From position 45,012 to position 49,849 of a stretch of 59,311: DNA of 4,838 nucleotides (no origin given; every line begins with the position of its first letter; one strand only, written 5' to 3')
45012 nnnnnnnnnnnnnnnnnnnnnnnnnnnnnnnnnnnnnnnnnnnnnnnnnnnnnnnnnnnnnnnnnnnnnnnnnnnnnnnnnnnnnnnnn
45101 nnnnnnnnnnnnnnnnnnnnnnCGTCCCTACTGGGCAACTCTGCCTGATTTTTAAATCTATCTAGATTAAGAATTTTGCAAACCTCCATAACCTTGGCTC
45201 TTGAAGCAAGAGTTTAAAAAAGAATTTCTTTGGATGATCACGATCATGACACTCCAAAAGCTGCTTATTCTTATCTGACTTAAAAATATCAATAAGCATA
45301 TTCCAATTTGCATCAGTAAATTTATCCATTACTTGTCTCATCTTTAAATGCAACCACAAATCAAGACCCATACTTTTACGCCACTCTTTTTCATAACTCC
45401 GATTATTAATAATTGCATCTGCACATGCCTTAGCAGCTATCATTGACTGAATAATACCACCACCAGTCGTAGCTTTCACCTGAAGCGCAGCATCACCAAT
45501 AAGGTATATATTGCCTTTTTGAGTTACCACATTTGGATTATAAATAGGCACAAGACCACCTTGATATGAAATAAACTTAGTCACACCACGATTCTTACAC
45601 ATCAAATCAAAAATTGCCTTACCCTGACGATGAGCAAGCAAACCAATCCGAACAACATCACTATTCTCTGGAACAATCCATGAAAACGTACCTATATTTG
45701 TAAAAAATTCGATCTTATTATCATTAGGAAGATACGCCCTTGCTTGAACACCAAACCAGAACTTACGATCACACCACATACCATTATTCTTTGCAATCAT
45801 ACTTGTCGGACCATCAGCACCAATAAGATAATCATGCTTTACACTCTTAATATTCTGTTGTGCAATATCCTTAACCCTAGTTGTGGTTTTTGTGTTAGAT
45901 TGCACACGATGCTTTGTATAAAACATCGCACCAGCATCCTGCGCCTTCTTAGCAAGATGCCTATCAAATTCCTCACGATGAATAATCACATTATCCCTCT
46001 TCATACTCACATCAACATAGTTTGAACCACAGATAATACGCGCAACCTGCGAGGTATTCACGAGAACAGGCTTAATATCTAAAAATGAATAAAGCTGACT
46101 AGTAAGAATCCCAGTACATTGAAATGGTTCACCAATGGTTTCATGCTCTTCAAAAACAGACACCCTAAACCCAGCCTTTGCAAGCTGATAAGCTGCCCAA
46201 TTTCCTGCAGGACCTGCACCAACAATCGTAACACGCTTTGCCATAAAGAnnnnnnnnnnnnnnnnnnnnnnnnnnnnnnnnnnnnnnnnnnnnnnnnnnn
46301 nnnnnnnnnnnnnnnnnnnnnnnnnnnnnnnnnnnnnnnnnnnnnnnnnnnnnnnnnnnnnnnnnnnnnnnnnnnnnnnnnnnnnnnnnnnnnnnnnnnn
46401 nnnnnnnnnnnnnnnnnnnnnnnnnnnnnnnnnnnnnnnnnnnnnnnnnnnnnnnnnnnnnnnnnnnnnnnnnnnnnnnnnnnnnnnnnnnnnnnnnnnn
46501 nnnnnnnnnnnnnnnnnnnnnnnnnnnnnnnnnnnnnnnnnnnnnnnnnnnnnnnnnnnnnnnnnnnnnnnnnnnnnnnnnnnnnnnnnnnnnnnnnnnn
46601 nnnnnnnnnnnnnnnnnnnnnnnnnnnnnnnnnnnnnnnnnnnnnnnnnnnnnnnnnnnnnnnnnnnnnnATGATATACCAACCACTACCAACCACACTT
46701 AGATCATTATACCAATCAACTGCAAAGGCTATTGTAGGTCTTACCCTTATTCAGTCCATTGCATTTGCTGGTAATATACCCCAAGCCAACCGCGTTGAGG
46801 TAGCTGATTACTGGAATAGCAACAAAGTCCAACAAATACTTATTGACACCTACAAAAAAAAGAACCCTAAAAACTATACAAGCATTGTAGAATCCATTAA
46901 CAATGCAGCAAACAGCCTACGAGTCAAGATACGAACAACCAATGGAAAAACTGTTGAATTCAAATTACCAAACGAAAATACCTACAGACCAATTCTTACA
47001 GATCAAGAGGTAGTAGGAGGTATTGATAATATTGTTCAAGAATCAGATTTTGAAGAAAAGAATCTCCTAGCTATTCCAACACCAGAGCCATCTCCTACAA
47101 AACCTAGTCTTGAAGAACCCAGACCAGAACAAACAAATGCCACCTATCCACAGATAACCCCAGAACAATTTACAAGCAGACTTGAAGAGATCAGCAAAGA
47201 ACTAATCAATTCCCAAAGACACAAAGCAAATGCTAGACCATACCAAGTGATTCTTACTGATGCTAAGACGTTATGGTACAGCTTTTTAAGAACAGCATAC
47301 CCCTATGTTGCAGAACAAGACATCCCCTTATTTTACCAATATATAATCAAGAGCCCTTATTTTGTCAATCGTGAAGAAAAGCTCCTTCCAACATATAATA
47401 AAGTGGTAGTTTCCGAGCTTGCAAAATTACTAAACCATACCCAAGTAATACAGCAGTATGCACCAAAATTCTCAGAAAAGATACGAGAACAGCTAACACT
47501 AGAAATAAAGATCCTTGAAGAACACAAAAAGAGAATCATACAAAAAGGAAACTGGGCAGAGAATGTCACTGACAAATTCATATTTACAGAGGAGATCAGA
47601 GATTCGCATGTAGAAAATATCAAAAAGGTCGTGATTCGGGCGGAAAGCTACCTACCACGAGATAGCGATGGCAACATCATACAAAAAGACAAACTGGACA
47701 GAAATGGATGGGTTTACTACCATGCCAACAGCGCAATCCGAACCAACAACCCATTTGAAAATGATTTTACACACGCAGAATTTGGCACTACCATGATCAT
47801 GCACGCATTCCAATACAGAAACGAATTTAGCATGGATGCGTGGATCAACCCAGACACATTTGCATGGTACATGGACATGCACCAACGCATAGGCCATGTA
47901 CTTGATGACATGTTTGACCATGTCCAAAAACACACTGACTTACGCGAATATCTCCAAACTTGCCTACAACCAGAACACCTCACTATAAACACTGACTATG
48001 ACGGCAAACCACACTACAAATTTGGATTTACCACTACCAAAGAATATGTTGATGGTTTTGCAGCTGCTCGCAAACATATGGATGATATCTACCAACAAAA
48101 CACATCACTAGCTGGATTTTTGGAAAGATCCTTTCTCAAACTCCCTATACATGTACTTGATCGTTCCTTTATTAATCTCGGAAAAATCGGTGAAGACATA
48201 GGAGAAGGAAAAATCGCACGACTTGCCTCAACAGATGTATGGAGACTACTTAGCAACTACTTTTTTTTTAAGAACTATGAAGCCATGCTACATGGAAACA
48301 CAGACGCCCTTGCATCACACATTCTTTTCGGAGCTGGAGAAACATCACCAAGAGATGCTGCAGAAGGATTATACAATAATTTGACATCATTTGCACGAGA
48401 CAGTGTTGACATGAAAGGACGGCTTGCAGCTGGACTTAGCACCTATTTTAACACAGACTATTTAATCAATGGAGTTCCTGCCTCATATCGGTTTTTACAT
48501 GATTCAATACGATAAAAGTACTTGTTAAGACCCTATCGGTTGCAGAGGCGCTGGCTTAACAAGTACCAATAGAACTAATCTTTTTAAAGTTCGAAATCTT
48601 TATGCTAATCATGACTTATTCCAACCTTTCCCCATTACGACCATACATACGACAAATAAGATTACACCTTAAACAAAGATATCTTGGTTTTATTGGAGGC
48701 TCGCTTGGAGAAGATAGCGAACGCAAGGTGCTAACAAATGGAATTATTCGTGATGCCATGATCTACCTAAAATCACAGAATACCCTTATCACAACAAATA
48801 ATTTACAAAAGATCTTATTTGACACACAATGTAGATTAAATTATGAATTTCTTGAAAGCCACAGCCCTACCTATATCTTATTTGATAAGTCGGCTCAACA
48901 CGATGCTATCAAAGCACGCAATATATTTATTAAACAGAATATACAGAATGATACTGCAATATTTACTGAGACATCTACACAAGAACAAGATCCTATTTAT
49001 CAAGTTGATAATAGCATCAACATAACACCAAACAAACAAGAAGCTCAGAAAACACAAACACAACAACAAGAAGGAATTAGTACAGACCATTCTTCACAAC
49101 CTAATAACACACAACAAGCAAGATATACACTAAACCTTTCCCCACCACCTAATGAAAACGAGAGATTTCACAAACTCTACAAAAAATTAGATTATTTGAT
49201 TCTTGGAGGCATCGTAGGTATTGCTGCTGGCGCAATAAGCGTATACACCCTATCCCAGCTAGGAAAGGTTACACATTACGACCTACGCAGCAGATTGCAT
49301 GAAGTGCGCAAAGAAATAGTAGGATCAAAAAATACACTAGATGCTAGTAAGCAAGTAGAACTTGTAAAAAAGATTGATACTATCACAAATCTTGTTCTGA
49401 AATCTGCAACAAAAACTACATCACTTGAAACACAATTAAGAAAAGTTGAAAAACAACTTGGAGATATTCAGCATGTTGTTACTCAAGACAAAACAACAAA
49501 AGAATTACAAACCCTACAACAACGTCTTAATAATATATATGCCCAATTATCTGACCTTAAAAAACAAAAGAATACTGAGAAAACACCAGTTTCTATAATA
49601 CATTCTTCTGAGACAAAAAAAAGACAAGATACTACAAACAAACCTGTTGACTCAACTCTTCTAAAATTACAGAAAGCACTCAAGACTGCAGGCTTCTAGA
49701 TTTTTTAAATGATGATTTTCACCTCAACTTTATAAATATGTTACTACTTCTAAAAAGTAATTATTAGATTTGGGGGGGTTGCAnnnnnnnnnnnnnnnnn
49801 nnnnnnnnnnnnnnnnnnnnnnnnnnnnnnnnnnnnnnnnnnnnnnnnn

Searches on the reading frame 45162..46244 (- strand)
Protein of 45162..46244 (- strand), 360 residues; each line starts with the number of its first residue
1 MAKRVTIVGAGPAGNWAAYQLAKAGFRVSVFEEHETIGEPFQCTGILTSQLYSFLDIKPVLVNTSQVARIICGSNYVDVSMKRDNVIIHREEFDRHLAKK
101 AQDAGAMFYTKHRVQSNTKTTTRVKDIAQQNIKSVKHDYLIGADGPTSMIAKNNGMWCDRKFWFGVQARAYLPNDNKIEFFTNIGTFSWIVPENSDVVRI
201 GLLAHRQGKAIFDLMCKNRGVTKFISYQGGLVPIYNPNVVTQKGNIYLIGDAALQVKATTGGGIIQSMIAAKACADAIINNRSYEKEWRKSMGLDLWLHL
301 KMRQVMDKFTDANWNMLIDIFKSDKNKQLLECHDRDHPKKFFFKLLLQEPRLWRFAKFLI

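Call 48: find_encoding_contigs(protein=window:45162-46244:-, flank=1500, max_places=10)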
Protein window:45162-46244:- (360 aa): 5 contigs read that carry it; 4 places shown.
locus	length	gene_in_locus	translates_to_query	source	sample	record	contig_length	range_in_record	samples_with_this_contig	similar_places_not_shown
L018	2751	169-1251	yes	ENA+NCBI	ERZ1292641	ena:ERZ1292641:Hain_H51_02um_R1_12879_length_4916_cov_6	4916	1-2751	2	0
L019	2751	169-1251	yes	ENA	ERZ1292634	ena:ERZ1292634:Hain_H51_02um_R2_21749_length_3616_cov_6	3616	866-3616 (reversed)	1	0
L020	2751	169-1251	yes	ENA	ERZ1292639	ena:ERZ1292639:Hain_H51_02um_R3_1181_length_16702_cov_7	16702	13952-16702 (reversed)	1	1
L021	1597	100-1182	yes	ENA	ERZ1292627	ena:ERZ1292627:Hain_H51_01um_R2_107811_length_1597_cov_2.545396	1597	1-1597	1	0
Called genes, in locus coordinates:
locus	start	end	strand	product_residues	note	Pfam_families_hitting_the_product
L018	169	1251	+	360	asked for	PF01266:DAO (weak), PF01946:Thi4 (faint), PF03486:HI0933_like (weak), PF05834:Lycopene_cycl (faint), PF07992:Pyr_redox_2 (weak), PF13450:NAD_binding_8, PF01494:FAD_binding_3 (weak)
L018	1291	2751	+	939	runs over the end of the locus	PF02516:STT3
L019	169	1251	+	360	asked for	PF01266:DAO (weak), PF01946:Thi4 (faint), PF03486:HI0933_like (weak), PF05834:Lycopene_cycl (faint), PF07992:Pyr_redox_2 (weak), PF13450:NAD_binding_8, PF01494:FAD_binding_3 (weak)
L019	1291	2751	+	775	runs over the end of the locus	?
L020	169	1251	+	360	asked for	PF01266:DAO (weak), PF01946:Thi4 (faint), PF03486:HI0933_like (weak), PF05834:Lycopene_cycl (faint), PF07992:Pyr_redox_2 (weak), PF13450:NAD_binding_8, PF01494:FAD_binding_3 (weak)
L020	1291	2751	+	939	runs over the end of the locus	PF02516:STT3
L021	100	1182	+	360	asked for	PF01266:DAO (weak), PF01946:Thi4 (faint), PF03486:HI0933_like (weak), PF05834:Lycopene_cycl (faint), PF07992:Pyr_redox_2 (weak), PF13450:NAD_binding_8, PF01494:FAD_binding_3 (weak)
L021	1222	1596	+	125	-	?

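Call 59: search_protein_families(library=pfam, proteins=[window:45162-46244:-], max_evalue=0.001)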
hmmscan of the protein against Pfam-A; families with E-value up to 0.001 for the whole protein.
window:45162-46244:- (360 aa): 10 families
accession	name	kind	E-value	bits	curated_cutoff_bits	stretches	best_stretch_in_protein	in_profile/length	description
PF01494.25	FAD_binding_3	-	2.2e-16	60.4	22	2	87-156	96-169/349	FAD binding domain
PF01266.30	DAO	-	8.8e-11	42.3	27.9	1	4-51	1-50/353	FAD dependent oxidoreductase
PF03486.20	HI0933_like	-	5.6e-10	39.5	50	1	4-45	2-43/244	HI0933-like protein Rossmann domain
PF13450.12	NAD_binding_8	-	3.9e-08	33.9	21.9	1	7-38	1-32/68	NAD(P)-binding Rossmann-like domain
PF07992.20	Pyr_redox_2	-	5.3e-08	33.1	26.1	1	4-155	2-118/291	Pyridine nucleotide-disulphide oxidoreductase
PF05834.18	Lycopene_cycl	-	8.3e-06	25.5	23.4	0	224-297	235-313/380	Lycopene cyclase protein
PF01946.23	Thi4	-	1.6e-05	24.7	26.2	1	4-47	19-63/235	Thi4 family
PF12831.13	FAD_oxidored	-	9.6e-05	22.3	27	1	5-53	2-44/416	FAD dependent oxidoreductase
PF01134.28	GIDA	-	0.00014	21.5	22.1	1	5-39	2-37/391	Glucose inhibited division protein A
PF04820.20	Trp_halogenase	-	0.00015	21.2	21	0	4-35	1-36/458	Tryptophan halogenase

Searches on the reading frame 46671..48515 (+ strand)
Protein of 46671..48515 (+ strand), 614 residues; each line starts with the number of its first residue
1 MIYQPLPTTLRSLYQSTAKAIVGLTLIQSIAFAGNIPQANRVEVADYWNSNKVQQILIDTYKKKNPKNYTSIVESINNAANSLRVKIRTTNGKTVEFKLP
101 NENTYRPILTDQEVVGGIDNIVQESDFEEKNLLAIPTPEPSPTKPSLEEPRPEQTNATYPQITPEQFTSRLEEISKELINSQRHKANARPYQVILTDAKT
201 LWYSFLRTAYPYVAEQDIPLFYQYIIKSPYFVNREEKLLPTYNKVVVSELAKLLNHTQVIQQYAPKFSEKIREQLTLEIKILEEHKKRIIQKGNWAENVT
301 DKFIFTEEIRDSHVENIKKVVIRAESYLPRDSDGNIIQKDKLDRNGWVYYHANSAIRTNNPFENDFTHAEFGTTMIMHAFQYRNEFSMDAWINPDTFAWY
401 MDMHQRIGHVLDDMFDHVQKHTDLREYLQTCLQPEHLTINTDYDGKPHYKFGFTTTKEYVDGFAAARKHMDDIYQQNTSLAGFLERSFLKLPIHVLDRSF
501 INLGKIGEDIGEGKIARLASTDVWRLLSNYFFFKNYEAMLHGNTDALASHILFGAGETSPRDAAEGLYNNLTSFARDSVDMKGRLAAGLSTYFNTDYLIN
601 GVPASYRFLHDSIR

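Call 9: search_protein_families(library=pfam, proteins=[window:46671-48515:+])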
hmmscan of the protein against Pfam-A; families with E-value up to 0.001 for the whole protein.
window:46671-48515:+ (614 aa): 0 families

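Call 50: find_encoding_contigs(protein=window:46671-48515:+, flank=1500, max_places=10)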
Protein window:46671-48515:+ (614 aa): no gene with exactly this product is on record in the collection.

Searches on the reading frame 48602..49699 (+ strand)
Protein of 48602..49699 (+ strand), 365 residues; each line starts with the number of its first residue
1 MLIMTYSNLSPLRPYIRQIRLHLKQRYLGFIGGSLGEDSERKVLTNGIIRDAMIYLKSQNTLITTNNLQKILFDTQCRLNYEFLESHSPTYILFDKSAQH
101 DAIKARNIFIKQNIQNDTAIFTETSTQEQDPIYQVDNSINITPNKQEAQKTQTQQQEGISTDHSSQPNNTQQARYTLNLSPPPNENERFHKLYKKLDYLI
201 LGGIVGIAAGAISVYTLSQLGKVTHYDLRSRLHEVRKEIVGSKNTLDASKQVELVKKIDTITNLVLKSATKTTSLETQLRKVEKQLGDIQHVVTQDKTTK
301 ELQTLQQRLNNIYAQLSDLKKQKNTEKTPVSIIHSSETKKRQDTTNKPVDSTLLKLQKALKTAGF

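Call 9: search_protein_families(library=pfam, proteins=[window:48602-49699:+])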
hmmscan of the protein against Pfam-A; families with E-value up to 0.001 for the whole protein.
window:48602-49699:+ (365 aa): 0 families

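Call 53: find_encoding_contigs(protein=window:48602-49699:+, flank=2600, max_places=10)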
Protein window:48602-49699:+ (365 aa): 5 contigs read that carry it; 4 places shown.
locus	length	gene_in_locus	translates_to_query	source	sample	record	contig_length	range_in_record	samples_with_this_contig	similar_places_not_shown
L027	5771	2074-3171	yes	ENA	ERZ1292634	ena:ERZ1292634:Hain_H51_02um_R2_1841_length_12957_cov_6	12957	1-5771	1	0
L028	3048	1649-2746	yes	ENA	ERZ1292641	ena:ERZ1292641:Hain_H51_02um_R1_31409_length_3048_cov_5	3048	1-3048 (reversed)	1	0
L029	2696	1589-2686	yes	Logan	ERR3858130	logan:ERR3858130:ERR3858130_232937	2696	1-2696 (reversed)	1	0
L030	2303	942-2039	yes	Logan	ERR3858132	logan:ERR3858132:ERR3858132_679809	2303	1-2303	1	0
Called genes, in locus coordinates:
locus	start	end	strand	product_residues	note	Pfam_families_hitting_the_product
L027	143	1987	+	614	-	-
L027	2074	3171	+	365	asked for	-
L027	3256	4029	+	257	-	-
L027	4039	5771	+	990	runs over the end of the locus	PF18911:PKD_4 (weak), PF00801:PKD, PF18911:PKD_4, PF00801:PKD, PF18911:PKD_4, PF18911:PKD_4, PF00801:PKD, PF18911:PKD_4, +1 more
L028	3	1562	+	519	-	?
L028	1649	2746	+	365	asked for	-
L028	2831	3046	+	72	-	?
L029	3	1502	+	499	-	?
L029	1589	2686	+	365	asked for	-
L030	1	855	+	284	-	?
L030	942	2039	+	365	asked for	-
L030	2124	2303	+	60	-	?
